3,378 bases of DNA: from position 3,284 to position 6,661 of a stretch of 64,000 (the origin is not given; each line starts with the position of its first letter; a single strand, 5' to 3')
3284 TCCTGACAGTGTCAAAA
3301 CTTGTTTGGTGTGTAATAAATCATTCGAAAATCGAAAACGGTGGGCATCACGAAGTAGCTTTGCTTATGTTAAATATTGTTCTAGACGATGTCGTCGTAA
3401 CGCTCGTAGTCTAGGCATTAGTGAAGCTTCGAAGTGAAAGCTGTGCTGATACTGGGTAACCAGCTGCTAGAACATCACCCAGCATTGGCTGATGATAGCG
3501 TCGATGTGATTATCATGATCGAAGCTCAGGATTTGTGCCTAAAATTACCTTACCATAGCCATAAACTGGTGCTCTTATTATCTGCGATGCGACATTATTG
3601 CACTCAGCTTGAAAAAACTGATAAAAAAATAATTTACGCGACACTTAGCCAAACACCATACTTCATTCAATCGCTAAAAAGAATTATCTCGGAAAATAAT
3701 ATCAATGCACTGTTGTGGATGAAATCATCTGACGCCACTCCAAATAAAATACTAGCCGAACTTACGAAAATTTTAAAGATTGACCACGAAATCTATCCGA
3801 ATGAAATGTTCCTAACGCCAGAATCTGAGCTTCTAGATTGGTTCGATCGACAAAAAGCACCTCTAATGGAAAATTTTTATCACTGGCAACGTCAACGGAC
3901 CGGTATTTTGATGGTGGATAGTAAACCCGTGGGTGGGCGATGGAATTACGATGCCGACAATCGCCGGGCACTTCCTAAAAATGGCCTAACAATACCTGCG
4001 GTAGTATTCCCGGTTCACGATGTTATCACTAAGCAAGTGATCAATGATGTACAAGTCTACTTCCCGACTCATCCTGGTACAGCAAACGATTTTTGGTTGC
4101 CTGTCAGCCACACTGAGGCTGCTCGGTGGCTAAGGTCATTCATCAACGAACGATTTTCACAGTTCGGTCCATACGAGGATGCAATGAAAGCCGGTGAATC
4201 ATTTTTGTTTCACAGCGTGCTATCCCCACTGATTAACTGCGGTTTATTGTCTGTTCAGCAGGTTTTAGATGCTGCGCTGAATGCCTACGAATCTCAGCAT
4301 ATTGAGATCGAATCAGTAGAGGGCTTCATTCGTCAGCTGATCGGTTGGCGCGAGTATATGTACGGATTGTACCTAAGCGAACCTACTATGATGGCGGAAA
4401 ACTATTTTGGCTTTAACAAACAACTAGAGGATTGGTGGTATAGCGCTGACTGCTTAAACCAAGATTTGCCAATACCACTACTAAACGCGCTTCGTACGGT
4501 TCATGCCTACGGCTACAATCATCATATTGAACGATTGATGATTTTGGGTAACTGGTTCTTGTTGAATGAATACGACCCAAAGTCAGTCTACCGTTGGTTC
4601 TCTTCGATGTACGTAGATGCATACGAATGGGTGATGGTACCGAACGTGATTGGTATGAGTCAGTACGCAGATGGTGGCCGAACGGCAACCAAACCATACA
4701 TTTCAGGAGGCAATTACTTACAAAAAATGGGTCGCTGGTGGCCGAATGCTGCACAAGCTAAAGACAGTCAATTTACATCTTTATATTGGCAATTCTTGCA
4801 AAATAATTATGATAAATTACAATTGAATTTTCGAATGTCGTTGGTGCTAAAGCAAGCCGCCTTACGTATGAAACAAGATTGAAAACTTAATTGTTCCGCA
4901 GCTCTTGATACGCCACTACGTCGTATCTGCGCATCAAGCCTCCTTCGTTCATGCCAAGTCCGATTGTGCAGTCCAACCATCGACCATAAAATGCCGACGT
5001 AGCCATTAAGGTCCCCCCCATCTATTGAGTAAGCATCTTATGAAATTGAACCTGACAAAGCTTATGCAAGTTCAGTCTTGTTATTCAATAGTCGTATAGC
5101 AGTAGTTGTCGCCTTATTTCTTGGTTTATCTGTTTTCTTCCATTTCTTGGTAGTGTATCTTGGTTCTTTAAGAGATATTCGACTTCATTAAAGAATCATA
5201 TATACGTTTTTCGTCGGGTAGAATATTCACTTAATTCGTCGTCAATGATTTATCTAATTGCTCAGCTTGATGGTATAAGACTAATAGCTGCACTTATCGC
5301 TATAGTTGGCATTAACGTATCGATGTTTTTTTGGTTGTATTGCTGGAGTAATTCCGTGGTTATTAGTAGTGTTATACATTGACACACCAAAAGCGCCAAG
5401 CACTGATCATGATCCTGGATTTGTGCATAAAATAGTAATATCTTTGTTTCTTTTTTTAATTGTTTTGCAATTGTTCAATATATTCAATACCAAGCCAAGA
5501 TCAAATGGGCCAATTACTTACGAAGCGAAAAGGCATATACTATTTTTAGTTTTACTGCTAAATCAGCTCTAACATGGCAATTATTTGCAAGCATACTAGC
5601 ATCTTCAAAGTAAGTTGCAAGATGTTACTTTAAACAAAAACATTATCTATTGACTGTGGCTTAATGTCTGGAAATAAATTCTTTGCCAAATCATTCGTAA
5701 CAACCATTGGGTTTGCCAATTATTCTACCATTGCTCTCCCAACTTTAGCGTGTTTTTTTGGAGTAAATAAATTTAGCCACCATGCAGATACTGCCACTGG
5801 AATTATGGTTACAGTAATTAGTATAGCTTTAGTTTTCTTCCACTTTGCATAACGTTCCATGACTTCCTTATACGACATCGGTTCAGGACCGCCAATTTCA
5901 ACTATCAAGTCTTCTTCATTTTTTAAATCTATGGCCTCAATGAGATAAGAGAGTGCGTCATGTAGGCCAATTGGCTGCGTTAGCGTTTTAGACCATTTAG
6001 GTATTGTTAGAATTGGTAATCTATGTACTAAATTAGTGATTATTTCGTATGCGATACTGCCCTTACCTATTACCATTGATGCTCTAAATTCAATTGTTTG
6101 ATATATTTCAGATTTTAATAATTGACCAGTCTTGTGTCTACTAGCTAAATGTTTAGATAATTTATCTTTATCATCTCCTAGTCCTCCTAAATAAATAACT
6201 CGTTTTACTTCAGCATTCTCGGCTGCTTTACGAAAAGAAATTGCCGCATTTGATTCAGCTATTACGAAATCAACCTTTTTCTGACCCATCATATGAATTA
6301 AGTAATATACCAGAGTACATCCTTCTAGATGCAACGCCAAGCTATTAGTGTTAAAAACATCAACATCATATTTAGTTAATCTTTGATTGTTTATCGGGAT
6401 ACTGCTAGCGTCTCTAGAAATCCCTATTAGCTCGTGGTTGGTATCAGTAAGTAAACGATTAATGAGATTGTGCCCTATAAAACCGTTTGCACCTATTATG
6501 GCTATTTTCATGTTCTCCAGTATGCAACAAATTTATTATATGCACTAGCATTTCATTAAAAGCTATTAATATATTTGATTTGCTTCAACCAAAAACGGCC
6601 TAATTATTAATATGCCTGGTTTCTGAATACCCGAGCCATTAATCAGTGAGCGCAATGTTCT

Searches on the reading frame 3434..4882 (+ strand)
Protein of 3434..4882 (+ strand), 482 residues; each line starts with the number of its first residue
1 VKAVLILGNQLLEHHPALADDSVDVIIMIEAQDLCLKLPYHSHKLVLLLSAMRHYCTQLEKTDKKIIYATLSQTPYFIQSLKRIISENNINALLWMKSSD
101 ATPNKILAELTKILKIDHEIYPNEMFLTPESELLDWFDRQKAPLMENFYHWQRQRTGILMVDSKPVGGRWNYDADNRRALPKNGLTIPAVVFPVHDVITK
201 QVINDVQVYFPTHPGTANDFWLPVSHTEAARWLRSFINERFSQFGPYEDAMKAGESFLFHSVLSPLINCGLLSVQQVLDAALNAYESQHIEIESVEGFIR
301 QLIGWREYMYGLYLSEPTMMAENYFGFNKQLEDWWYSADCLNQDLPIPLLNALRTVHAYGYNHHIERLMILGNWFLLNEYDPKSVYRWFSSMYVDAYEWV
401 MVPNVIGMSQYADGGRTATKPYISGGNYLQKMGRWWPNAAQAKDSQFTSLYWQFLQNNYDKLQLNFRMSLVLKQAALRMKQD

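Call 81: search_protein_families(library=pfam, proteins=[window:3434-4882:+], max_evalue=0.001)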
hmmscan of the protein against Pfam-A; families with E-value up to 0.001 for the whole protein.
window:3434-4882:+ (482 aa): 1 family
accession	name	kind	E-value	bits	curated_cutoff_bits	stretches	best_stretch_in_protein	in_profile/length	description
PF04244.19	DPRP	-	2.4e-61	207.8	22.1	1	4-221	1-223/224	Deoxyribodipyrimidine photo-lyase-related protein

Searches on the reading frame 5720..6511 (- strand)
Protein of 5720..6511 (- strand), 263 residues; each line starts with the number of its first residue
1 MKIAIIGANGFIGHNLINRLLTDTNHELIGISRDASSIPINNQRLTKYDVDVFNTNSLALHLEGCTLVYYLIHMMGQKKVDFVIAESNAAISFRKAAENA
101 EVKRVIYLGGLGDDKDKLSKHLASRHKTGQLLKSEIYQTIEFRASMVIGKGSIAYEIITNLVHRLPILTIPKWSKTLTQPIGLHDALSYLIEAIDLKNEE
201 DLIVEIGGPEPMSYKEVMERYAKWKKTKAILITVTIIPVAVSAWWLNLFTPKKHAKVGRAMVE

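Call 81: search_protein_families(library=pfam, proteins=[window:5720-6511:-], max_evalue=0.001)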
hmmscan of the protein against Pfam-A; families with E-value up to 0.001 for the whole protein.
window:5720-6511:- (263 aa): 3 families
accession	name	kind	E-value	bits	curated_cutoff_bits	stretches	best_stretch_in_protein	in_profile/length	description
PF13460.12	NAD_binding_10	-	7.6e-15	55.7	27.2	1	7-122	1-110/184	NAD(P)H-binding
PF01370.27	Epimerase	-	2.3e-07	30.9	20.9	1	3-109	1-114/240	NAD dependent epimerase/dehydratase family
PF01073.25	3Beta_HSD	-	0.0002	21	22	1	4-108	1-114/280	3-beta hydroxysteroid dehydrogenase/isomerase family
